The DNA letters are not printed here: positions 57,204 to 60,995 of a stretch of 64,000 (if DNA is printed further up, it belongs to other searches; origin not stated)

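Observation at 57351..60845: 1164-aa fusion of an AGE-like six-hairpin domain, an NDP-sugar pyrophosphorylase and an unknown C-terminal domain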

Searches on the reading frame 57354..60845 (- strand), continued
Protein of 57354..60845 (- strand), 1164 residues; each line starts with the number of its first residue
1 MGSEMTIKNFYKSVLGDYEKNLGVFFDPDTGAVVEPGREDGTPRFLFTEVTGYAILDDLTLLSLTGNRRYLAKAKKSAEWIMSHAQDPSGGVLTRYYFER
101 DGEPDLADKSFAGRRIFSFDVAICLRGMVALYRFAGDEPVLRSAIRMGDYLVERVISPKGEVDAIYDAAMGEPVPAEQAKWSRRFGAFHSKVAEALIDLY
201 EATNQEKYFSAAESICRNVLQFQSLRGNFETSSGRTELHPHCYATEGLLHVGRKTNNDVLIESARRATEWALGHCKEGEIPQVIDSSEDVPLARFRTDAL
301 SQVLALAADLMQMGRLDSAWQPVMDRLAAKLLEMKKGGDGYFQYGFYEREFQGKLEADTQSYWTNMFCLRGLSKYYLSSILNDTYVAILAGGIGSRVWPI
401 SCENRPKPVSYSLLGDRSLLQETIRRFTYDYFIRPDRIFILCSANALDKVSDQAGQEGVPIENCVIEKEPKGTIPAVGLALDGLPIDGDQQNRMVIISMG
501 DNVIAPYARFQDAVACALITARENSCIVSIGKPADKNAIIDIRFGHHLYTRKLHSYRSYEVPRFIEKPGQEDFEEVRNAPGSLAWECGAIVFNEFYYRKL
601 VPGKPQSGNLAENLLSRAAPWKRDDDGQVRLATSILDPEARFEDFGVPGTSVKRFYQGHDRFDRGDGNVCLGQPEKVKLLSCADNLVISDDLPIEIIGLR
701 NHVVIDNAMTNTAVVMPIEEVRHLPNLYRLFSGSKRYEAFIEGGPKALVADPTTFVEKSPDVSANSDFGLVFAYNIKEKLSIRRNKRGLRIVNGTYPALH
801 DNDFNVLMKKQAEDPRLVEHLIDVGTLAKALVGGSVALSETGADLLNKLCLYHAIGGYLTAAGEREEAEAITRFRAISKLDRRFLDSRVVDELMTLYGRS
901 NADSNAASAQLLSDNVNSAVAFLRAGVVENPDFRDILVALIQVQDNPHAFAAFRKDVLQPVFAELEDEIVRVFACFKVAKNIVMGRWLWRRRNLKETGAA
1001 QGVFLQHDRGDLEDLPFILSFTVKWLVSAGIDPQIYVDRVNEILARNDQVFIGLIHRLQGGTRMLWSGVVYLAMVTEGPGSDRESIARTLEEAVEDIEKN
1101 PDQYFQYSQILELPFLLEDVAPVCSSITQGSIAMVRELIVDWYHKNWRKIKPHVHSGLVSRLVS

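Call 36: find_encoding_contigs(protein=P0010, flank=10000, max_places=1)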
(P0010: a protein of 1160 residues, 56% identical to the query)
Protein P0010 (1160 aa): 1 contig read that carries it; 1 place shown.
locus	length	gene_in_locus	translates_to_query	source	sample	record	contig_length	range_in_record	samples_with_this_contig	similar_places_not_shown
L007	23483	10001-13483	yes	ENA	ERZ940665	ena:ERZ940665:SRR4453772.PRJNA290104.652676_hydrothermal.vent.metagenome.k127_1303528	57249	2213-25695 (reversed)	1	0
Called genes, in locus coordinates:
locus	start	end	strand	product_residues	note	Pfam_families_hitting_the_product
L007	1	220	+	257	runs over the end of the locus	PF00483:NTP_transferase, PF12804:NTP_transf_3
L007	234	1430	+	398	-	PF01266:DAO, PF07992:Pyr_redox_2 (faint)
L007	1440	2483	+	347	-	PF01073:3Beta_HSD, PF01370:Epimerase, PF04321:RmlD_sub_bind, PF16363:GDP_Man_Dehyd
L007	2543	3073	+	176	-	PF00908:dTDP_sugar_isom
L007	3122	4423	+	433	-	PF08666:SAF (faint), PF03447:NAD_binding_3 (weak), PF21135:DRL_cat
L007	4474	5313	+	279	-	PF01061:ABC2_membrane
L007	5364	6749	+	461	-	PF00005:ABC_tran, PF13304:AAA_21 (faint)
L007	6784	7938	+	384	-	PF00534:Glycos_transf_1 (weak), PF13692:Glyco_trans_1_4, PF13524:Glyco_trans_1_2 (weak)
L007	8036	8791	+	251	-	PF03567:Sulfotransfer_2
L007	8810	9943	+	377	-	PF02350:Epimerase_2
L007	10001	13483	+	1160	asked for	PF01532:Glyco_hydro_47 (faint), PF03663:Glyco_hydro_76 (weak), PF07944:Beta-AFase-like_GH127_cat, PF00483:NTP_transferase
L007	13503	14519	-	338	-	PF00685:Sulfotransfer_1, PF13469:Sulfotransfer_3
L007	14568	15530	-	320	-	PF00685:Sulfotransfer_1, PF13469:Sulfotransfer_3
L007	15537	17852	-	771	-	PF17803:Cadherin_4, PF17963:Big_9, PF17803:Cadherin_4, PF17892:Cadherin_5, PF17963:Big_9, PF17803:Cadherin_4, PF17892:Cadherin_5, PF17963:Big_9, +9 more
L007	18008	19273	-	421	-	PF03781:FGE-sulfatase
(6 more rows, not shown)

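Call 37: find_encoding_contigs(protein=P0025, flank=10000, max_places=1)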
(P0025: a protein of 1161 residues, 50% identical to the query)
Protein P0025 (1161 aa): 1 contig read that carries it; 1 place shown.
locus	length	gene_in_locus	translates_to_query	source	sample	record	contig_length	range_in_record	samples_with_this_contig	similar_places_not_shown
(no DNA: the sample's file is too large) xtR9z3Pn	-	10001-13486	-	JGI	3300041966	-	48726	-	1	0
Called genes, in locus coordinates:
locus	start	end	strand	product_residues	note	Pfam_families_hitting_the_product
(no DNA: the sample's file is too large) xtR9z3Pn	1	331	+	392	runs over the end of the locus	PF13088:BNR_2 (faint)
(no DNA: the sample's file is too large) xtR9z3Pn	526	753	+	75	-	PF02472:ExbD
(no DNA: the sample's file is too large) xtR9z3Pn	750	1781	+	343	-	PF03544:TonB_C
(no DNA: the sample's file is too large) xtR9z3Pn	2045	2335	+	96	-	-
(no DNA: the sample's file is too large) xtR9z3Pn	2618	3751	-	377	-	PF00285:Citrate_synt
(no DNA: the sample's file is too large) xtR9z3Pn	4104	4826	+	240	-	PF00702:Hydrolase, PF13419:HAD_2, PF13242:Hydrolase_like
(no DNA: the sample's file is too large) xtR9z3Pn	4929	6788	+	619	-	PF02129:Peptidase_S15, PF08530:PepX_C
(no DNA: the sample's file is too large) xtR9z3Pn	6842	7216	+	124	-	-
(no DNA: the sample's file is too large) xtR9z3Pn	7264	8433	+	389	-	PF07690:MFS_1, PF12832:MFS_1_like (weak), PF07690:MFS_1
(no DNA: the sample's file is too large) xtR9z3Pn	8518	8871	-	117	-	-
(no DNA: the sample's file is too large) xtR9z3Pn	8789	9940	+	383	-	PF02350:Epimerase_2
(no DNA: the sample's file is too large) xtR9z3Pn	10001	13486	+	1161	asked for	PF03663:Glyco_hydro_76 (weak), PF07470:Glyco_hydro_88 (faint), PF00483:NTP_transferase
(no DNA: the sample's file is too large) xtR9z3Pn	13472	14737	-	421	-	PF13579:Glyco_trans_4_4 (weak), PF13692:Glyco_trans_1_4, PF00534:Glycos_transf_1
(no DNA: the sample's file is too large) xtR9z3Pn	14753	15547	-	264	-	PF00106:adh_short, PF08659:KR, PF13561:adh_short_C2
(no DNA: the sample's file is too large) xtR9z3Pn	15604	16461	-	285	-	PF13370:Fer4_13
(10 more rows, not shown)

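Call 70: search_protein_families(library=padloc, proteins=[window:57354-60845:-, P0033, P0031], max_evalue=0.01)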
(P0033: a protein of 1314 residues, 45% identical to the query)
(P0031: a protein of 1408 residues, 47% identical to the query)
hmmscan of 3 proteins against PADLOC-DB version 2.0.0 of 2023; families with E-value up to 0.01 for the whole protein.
window:57354-60845:- (1164 aa): 0 families

P0033 (1314 aa): 11 families
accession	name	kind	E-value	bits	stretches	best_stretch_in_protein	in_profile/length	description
PDLC02421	Aga_TIR-PNTD1-PNTD2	-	5.3e-18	63.3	1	3-121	2-120/430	Class I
PDLC02403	Aga_TIR-PNTD1-PNTD2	-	1.5e-15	55.2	1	6-121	4-119/443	Class I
PDLC05062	PDC-S66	-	1.9e-09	35.4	1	6-71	150-216/282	-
PDLC02012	SAVED5--SAVED_TIR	-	7.5e-06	23.3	1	6-86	15-95/404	-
PDLC02416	Aga_REase-TIR-PNTD1-PNTD2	-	3.2e-05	20.8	1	22-120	173-265/572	Class I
PDLC02962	RT-TIR_XII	-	9.8e-05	19.4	1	5-84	346-425/478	single gene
PDLC01254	Cas3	-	0.00012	20.3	1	958-1004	2-43/164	CAS-I; effector_G3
PDLC02400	Aga_TIR-PNTD1-PNTD2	-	0.0002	17.8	1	22-129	205-313/639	Class I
PDLC00417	ThsB1|ThsB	-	0.0013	16.3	1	6-72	168-235/303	TIR-like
PDLC00940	Cas3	-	0.0039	15.4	0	965-1004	1-43/178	CRISPR-associated endonuclease Cas3-HD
PDLC00424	ThsB1|ThsB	-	0.0076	14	0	5-68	102-166/234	TIR-like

P0031 (1408 aa): 3 families
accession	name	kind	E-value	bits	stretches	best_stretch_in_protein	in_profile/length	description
PDLC04726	PDC-M60C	-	4.8e-20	69.8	1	37-224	191-399/407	-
PDLC00759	Effector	-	2.9e-19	66.9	2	140-226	415-501/506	PN-superfamily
PDLC01254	Cas3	-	0.0022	16.2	1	1044-1084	8-43/164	CAS-I; effector_G3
